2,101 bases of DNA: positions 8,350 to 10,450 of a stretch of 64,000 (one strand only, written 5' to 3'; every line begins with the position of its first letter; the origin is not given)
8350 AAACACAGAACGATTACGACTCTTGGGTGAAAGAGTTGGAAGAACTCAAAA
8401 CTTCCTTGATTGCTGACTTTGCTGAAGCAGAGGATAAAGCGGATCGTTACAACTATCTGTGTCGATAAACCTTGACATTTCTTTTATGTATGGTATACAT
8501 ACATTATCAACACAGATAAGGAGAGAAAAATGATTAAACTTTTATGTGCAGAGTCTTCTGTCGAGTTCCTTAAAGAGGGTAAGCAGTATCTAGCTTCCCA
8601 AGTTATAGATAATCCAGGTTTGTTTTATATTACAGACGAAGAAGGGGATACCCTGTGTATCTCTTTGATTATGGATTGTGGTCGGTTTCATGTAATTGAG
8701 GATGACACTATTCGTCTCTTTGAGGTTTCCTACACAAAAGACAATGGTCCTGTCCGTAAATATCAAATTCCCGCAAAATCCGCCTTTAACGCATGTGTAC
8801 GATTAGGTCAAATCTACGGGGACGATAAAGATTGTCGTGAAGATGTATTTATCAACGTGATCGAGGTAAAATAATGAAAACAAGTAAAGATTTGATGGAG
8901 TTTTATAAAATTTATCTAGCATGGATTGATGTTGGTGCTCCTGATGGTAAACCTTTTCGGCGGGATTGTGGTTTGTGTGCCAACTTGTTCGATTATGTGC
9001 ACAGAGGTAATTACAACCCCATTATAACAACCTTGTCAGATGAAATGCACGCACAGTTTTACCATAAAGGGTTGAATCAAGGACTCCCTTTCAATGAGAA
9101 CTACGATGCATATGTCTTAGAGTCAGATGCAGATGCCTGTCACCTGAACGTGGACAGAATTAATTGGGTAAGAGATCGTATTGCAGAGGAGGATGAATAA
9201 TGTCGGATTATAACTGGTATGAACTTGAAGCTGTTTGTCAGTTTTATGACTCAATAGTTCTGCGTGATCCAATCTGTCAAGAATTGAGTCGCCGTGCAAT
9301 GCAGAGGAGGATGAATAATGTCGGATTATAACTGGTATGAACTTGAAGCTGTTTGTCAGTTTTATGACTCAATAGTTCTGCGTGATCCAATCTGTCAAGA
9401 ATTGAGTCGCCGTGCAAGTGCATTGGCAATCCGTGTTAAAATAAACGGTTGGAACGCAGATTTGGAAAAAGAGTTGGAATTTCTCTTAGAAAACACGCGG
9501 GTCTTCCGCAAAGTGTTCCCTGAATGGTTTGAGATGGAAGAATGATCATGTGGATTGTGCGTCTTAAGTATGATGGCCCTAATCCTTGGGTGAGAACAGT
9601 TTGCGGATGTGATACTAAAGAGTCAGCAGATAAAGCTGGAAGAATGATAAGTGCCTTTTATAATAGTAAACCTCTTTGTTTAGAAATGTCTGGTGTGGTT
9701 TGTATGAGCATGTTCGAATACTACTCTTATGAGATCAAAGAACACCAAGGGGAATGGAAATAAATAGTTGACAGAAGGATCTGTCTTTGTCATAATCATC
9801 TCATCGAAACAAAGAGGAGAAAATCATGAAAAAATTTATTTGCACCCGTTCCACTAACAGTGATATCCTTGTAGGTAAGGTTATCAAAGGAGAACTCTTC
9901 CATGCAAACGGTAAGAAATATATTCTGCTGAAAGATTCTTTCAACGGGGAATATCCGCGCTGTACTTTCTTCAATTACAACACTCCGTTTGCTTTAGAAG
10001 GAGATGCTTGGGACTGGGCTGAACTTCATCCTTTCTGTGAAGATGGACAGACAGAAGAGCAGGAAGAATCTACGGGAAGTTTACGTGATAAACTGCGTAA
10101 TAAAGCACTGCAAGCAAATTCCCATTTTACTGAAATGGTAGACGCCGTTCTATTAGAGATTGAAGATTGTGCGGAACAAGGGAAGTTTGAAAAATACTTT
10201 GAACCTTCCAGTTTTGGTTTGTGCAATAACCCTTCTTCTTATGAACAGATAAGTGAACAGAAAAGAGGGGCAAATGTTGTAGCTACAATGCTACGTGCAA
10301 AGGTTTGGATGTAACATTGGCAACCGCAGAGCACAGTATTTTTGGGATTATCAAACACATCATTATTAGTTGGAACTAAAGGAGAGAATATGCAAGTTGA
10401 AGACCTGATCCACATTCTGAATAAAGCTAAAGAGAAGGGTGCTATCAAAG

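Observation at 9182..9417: Perfect 118-bp tandem duplication creating a truncated gene copy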

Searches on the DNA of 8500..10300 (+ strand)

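Call 5: search_dna_similar(query=window:8500-10300:+, collection=phages, mode=near, max_rows=40)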
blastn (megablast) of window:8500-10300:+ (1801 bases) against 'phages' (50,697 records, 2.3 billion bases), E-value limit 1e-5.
Records with a match: 68; places in all: 68; records where one place covers at least 80% of the query: 8.
Best place of each record, by identity: 95-99% 37; 90-95% 25; 80-90% 6.
By first word of the organism name: Escherichia 59; Phapecoctavirus 2; Klebsiella 2; Acinetobacter 1; Pseudomonas 1; Campylobacter 1; Dompiswa 1; Shigella 1.
By host as written in the record: Escherichia coli 15; Escherichia coli K-12 MG1655 10; - 5; Escherichia coli EC3.18 4; Escherichia coli O177 3; Escherichia coli APEC BEN4358 2; Escherichia coli STEC O121 2; Escherichia coli BEN 4311 2; and 20 more.
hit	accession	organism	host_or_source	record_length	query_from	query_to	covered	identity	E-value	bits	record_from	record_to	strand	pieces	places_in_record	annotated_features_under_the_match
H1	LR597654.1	Escherichia phage phAPEC8_ev052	-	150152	1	1801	100%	98.6%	0e+0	3183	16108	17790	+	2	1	hypothetical protein (x5)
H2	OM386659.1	Escherichia phage vB_EcoM_ESCO37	Escherichia coli APEC BEN4358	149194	1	1801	100%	97.4%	0e+0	3074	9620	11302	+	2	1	hypothetical protein (x5)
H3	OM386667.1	Escherichia phage vB_EcoM_REC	Escherichia coli APEC BEN4358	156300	1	1801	100%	97.4%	0e+0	3074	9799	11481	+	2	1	hypothetical protein (x5)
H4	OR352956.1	Escherichia phage AV126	Escherichia coli ESBL080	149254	1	1541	86%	96.4%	0e+0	2550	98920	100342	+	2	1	hypothetical protein (x5)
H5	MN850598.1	Escherichia phage nieznany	Escherichia coli K-12 MG1655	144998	1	1544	86%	95.8%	0e+0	2499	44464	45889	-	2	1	hypothetical protein (x5)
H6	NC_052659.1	Escherichia phage nieznany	Escherichia coli K-12 MG1655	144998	1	1544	86%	95.8%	0e+0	2499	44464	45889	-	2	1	hypothetical protein (x5)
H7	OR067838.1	Escherichia phage KKP 3954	Escherichia coli strain KKP 3691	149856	1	1544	86%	95.6%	0e+0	2479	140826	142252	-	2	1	hypothetical protein (x5)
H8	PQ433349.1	Escherichia phage vB_Ec-G1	Escherichia coli 5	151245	1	1541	85%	94.9%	0e+0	2413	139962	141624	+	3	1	hypothetical protein (x6)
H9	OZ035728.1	Phapecoctavirus 536P1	-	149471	374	1801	79%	98.7%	0e+0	2540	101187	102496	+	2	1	record has no annotation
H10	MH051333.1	Escherichia phage vB_EcoM-Ro121c4YLVW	Escherichia coli STEC O121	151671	374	1801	79%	98.6%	0e+0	2535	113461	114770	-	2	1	hypothetical protein (x4)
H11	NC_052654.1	Escherichia phage vB_EcoM-Ro121c4YLVW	Escherichia coli STEC O121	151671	374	1801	79%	98.6%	0e+0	2535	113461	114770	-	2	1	hypothetical protein (x4)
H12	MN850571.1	Escherichia phage nepoznato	Escherichia coli K-12 MG1655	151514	374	1801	79%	98.3%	0e+0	2513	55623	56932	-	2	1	hypothetical protein (x5)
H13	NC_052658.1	Escherichia phage nepoznato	Escherichia coli K-12 MG1655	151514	374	1801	79%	98.3%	0e+0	2513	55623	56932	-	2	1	hypothetical protein (x5)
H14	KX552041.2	Escherichia phage ESCO13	Escherichia coli BEN 4311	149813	374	1801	79%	98.0%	0e+0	2490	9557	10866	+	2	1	hypothetical protein (x5) | ESCO13_00043: ribosome_binding_site | ESCO13_00045: ribosome_binding_site | ESCO13_00044: ribosome_binding_site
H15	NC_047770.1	Escherichia phage ESCO13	Escherichia coli BEN 4311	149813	374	1801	79%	98.0%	0e+0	2490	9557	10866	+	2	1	hypothetical protein (x5) | ESCO13_00043: ribosome_binding_site | ESCO13_00045: ribosome_binding_site | ESCO13_00044: ribosome_binding_site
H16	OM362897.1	Escherichia phage SKA64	Escherichia coli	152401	374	1801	79%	97.8%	0e+0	2473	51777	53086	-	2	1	hypothetical protein (x5)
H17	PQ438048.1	Escherichia phage MirsaeidiM_Esher1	Escherichia coli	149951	374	1801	79%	97.8%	0e+0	2468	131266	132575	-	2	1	hypothetical protein (x2)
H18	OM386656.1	Escherichia phage vB_EcoM_ESCO25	Escherichia coli APEC BEN3573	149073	374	1801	79%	96.6%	0e+0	2374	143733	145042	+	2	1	hypothetical protein (x5)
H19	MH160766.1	Escherichia phage vB_EcoM-Ro121lw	Escherichia sp. STEC O121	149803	374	1801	79%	95.1%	0e+0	2268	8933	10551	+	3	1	hypothetical protein (x5)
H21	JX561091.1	Escherichia phage phAPEC8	Escherichia coli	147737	374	1801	69%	97.1%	0e+0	2115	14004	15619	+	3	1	hypothetical protein (x6)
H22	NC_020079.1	Escherichia phage phAPEC8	Escherichia coli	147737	374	1801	69%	97.1%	0e+0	2115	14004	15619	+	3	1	hypothetical protein (x6)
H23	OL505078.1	Escherichia phage BI-EHEC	Enterohemorrhagic Escherichia coli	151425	374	1801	69%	94.9%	0e+0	1960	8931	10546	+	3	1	hypothetical protein (x12)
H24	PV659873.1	Escherichia phage WPEC1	Escherichia coli EC3.18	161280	374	1801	69%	94.9%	0e+0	1960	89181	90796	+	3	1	hypothetical protein (x6)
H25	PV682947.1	Escherichia phage WPEC4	Escherichia coli EC3.18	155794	374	1801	69%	94.9%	0e+0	1960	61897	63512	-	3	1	hypothetical protein (x6)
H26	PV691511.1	Escherichia phage WPEC2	Escherichia coli EC3.18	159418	374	1801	69%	94.9%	0e+0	1960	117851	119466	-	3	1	hypothetical protein (x6)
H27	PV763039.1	Escherichia phage WPEC6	Escherichia coli EC3.18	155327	374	1801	69%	94.9%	0e+0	1960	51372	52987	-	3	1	hypothetical protein (x6)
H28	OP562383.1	Acinetobacter phage vB_AbaM_ ABPW7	Acinetobacter sp.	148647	374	1801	69%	94.7%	0e+0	1944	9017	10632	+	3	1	hypothetical protein (x6)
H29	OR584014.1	Pseudomonas phage PsgM04F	Pseudomonas coronafaciens pv. garcae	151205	374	1801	69%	89.0%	0e+0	1551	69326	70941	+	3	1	hypothetical protein (x6)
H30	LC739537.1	Escherichia phage phiWec188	Escherichia coli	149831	374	1801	69%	88.8%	0e+0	1540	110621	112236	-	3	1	hypothetical protein (x6)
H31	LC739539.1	Escherichia phage phiWec190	Escherichia coli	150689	374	1801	69%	88.8%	0e+0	1540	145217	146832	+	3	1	hypothetical protein (x6)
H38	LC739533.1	Escherichia phage phiWec179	Escherichia coli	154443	374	1801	69%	85.7%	2e-162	1306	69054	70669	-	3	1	hypothetical protein (x6)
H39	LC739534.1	Escherichia phage phiWec181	Escherichia coli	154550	374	1801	69%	85.7%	2e-162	1306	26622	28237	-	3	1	hypothetical protein (x6)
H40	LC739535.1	Escherichia phage phiWec186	Escherichia coli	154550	374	1801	69%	85.7%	2e-162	1306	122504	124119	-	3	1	hypothetical protein (x6)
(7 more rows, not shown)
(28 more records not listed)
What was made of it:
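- The best phage hits span 1683 bp for a 1801-bp query (call 5).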

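Call 6: search_dna_similar(query=window:9255-9345:+, collection=phages, mode=near, max_rows=15)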
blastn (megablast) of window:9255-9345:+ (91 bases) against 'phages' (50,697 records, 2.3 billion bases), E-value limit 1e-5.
Records with a match: 57; places in all: 57; records where one place covers at least 80% of the query: 54.
Best place of each record, by identity: >=99% 3; 95-99% 54.
By first word of the organism name: Escherichia 50; Klebsiella 2; Phapecoctavirus 1; Dompiswa 1; Shigella 1; Campylobacter 1; Acinetobacter 1.
By host as written in the record: Escherichia coli 10; Escherichia coli K-12 MG1655 10; Escherichia coli EC3.18 4; - 3; Escherichia coli BEN 4311 2; Escherichia coli STEC O121 2; Escherichia sp. 2; Klebsiella pneumoniae KP/01 2; and 18 more.
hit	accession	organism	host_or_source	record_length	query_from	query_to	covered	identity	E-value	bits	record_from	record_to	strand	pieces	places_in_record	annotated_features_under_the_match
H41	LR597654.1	Escherichia phage phAPEC8_ev052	-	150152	1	91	100%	100.0%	2e-15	170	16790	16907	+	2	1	hypothetical protein (x2)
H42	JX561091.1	Escherichia phage phAPEC8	Escherichia coli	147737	1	91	100%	99.0%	2e-15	172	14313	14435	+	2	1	hypothetical protein (x2)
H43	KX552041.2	Escherichia phage ESCO13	Escherichia coli BEN 4311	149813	1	91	100%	99.0%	2e-15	172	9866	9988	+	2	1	hypothetical protein (x2) | ESCO13_00043: ribosome_binding_site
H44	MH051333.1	Escherichia phage vB_EcoM-Ro121c4YLVW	Escherichia coli STEC O121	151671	1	91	100%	99.0%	2e-15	172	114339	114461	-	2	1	hypothetical protein (x2)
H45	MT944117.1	Escherichia phage PNJ1809-36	Escherichia coli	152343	1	91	100%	99.0%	2e-15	172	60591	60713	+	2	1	hypothetical protein (x2)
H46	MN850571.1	Escherichia phage nepoznato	Escherichia coli K-12 MG1655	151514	1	91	100%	99.0%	2e-15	172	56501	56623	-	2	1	hypothetical protein (x2)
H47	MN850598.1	Escherichia phage nieznany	Escherichia coli K-12 MG1655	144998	1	91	100%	99.0%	2e-15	172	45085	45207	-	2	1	hypothetical protein (x2)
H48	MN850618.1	Escherichia phage tuntematon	Escherichia coli K-12 MG1655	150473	1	91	100%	99.0%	2e-15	172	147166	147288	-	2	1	hypothetical protein (x2)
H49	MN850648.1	Escherichia phage anhysbys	Escherichia coli K-12 MG1655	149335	1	91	100%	99.0%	2e-15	172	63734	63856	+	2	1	hypothetical protein (x2)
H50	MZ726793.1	Escherichia phage vB_EcoM_ASO2A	Escherichia coli O2 Strain ECL21443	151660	1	91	100%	99.0%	2e-15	172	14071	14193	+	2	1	hypothetical protein (x2)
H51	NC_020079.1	Escherichia phage phAPEC8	Escherichia coli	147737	1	91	100%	99.0%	2e-15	172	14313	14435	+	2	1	hypothetical protein (x2)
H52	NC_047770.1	Escherichia phage ESCO13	Escherichia coli BEN 4311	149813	1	91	100%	99.0%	2e-15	172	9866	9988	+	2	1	hypothetical protein (x2) | ESCO13_00043: ribosome_binding_site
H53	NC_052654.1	Escherichia phage vB_EcoM-Ro121c4YLVW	Escherichia coli STEC O121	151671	1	91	100%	99.0%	2e-15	172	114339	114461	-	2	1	hypothetical protein (x2)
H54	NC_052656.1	Escherichia phage anhysbys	Escherichia coli K-12 MG1655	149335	1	91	100%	99.0%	2e-15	172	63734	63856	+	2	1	hypothetical protein (x2)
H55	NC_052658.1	Escherichia phage nepoznato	Escherichia coli K-12 MG1655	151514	1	91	100%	99.0%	2e-15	172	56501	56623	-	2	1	hypothetical protein (x2)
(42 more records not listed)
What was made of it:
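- A junction-spanning query is always split into two pieces (call 6).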

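Call 39: search_dna_similar(query=window:8900-9700:+, collection=ecoli_genomes, mode=near, max_rows=12)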
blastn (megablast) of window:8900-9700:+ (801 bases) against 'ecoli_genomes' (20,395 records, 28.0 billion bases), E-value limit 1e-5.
No match.
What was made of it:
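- Tried and rejected: There is no match in complete E. coli genomes (call 39).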

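Call 51: search_dna_similar(query=window:9275-9324:+, collection=phages, mode=near, max_evalue=10, max_rows=10)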
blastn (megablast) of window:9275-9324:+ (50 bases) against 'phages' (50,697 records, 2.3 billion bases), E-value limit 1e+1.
No match.
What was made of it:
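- A 25+25-bp junction query finds nothing in 50,697 phage records (call 51).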

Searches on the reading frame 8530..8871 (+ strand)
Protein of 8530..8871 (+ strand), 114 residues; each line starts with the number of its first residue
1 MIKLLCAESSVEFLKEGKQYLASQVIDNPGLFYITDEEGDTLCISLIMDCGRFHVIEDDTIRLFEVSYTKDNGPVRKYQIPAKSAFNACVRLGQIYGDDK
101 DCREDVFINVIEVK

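Call 16: search_protein_families(library=pfam, proteins=[window:8530-8871:+], max_evalue=0.1)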
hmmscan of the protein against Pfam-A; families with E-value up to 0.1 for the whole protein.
window:8530-8871:+ (114 aa): 0 families

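Call 17: search_protein_families(library=phrogs, proteins=[window:8530-8871:+], max_evalue=0.001)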
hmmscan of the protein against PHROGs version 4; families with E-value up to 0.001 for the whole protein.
window:8530-8871:+ (114 aa): 1 family
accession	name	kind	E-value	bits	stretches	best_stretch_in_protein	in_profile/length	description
phrog_20740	-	unknown function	6.4e-20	71.9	1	63-113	4-53/59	-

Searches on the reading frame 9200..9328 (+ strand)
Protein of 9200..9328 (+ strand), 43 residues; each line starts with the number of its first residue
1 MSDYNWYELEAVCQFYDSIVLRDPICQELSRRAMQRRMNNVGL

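Call 12: find_encoding_contigs(protein=window:9200-9328:+, flank=10000, max_places=10)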
Protein seq(43 aa) (43 aa): no gene with exactly this product is on record in the collection.
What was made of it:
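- The 43-aa product is not on record (call 12).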

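Call 16: search_protein_families(library=pfam, proteins=[window:9200-9328:+], max_evalue=0.1)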
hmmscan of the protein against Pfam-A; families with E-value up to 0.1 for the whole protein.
window:9200-9328:+ (43 aa): 0 families
